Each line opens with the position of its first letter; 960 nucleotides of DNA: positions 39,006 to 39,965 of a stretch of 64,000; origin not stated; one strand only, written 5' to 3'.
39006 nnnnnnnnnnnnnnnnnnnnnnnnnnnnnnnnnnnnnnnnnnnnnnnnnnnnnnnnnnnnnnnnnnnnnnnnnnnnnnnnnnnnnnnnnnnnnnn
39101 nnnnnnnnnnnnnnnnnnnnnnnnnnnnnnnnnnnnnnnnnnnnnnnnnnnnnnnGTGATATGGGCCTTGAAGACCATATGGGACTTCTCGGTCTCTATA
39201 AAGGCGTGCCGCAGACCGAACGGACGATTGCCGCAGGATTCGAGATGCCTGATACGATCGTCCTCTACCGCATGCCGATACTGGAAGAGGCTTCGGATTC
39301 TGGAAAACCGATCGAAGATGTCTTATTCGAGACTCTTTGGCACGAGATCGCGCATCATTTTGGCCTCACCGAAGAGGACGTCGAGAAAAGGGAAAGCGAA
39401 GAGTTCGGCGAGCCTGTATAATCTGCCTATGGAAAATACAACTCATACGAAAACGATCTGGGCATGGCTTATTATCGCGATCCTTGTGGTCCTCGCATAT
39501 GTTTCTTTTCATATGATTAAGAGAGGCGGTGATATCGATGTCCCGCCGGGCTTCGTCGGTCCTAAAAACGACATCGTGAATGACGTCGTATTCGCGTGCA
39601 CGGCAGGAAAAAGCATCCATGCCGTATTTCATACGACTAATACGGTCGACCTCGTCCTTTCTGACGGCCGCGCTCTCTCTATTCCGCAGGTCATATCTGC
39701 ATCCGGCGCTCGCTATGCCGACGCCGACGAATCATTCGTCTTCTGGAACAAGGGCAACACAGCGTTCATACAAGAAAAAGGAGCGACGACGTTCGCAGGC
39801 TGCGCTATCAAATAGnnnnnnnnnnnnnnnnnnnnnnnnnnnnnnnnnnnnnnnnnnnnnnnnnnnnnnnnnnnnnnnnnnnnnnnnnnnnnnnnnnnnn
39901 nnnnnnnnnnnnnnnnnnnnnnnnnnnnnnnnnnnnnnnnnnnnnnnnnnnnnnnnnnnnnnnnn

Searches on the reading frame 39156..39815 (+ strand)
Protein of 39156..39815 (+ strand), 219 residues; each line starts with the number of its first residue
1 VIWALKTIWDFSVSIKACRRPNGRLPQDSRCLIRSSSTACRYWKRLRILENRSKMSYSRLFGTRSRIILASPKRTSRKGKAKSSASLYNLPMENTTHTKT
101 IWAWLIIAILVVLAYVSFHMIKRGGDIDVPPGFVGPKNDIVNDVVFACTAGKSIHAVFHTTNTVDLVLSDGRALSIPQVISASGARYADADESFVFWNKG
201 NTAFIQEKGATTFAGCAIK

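Call 62: search_protein_families(library=pfam, proteins=[window:39156-39815:+], max_evalue=0.01)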
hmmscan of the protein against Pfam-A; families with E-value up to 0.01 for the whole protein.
window:39156-39815:+ (219 aa): 1 family
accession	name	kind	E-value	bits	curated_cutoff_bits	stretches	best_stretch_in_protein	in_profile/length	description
PF09864.15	MliC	-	1.6e-12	47.7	22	1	146-211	1-64/67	Membrane-bound lysozyme-inhibitor of c-type lysozyme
